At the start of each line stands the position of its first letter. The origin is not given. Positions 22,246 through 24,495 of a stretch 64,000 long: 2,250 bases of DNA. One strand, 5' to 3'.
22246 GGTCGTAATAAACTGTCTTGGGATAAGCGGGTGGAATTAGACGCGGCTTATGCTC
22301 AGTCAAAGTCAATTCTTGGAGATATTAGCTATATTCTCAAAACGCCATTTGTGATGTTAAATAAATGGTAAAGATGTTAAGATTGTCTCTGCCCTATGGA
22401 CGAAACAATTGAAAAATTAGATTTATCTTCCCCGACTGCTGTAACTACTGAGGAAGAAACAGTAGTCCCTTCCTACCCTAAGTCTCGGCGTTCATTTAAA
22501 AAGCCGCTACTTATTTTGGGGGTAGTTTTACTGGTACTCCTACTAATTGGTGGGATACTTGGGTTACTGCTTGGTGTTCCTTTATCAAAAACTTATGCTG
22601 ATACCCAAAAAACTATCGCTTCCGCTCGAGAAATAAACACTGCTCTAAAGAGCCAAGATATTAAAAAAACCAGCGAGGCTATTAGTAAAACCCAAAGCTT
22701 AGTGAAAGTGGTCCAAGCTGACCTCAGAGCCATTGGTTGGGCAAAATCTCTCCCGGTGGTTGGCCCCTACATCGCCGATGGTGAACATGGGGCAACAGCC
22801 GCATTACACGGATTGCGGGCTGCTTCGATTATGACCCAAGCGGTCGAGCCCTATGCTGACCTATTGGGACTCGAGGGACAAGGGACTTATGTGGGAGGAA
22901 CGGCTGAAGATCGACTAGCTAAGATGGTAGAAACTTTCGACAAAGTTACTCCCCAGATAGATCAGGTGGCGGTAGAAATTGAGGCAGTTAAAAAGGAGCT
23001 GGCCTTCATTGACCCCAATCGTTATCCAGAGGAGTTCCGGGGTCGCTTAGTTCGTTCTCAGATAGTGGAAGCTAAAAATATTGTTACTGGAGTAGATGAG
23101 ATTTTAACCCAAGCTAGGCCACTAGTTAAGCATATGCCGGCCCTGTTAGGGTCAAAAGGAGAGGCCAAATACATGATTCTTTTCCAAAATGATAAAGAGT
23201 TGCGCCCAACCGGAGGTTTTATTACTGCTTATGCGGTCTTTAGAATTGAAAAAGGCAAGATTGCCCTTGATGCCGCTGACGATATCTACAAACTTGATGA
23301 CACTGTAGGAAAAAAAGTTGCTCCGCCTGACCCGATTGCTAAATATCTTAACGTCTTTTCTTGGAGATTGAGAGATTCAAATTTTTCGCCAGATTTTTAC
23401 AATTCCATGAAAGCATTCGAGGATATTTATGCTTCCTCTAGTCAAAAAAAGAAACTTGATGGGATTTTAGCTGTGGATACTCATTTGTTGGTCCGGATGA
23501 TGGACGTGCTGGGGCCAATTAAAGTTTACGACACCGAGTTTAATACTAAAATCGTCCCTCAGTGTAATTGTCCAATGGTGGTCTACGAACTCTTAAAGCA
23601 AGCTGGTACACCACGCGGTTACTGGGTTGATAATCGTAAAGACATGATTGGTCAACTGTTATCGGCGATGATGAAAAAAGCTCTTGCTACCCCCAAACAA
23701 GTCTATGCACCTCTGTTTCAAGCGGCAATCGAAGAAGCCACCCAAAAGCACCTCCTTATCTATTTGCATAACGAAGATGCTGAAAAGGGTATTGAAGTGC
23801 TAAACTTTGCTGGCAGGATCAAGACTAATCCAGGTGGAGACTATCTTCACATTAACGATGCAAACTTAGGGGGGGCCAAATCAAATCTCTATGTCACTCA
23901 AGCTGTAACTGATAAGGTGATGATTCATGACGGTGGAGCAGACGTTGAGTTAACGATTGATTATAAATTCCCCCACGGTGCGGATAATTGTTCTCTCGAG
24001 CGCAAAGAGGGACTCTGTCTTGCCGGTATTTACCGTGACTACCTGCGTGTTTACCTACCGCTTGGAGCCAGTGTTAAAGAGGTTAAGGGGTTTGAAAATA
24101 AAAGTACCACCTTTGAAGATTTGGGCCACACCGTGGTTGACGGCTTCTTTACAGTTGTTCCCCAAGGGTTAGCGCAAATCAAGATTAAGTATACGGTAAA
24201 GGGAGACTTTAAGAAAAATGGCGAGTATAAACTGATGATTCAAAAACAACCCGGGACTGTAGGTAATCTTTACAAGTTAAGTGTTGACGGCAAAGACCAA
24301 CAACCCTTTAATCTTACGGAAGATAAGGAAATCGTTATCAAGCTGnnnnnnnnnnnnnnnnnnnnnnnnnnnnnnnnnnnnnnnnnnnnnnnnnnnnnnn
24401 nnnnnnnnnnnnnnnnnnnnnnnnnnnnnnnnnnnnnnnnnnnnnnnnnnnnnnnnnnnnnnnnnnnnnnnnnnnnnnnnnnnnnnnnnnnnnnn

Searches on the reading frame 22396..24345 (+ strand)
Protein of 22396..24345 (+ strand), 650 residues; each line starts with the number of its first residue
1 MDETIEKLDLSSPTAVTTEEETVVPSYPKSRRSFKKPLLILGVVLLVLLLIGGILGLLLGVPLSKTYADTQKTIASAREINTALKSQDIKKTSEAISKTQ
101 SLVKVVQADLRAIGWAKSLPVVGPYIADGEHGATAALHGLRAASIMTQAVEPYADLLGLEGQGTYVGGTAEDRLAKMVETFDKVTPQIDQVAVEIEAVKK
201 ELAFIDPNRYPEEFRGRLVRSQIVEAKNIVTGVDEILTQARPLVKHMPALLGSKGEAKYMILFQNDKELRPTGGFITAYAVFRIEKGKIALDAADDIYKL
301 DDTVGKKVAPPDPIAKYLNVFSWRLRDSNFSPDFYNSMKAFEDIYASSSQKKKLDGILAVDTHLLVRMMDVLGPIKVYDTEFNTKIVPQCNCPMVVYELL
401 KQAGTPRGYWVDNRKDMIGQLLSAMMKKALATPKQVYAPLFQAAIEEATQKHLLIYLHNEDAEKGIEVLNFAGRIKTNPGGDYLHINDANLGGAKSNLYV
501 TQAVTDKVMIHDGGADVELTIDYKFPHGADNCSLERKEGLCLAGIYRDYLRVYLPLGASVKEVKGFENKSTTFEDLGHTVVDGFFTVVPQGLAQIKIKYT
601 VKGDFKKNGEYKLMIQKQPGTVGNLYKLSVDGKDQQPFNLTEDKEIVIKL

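Call 10: search_protein_families(library=pfam, proteins=[window:22396-24345:+], max_evalue=0.001)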
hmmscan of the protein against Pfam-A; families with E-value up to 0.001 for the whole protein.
window:22396-24345:+ (650 aa): 1 family
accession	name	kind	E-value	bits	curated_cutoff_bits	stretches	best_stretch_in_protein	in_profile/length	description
PF13196.11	DUF4012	-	5.7e-25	88.9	28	1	255-381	2-128/144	Protein of unknown function (DUF4012)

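Call 41: search_protein_families(library=ncbifam, proteins=[window:22396-24345:+], max_evalue=0.01)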
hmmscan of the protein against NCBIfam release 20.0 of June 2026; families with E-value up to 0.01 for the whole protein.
window:22396-24345:+ (650 aa): 2 families
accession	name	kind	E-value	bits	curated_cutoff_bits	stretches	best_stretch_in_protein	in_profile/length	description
TIGR04527.1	mycoplas_twoTM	subfamily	0.00023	20.9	125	1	33-111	8-85/248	MG_279/MG_280 family protein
NF053637.1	SerProtHtrAspr2045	equivalog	0.0022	17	650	1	32-104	6-74/394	serine protease HtrA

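Call 81: search_solved_structures(query=window:22396-24345:+, max_evalue=1)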
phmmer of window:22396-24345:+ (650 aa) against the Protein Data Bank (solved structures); distinct sequences matched with E-value up to 1: 0.
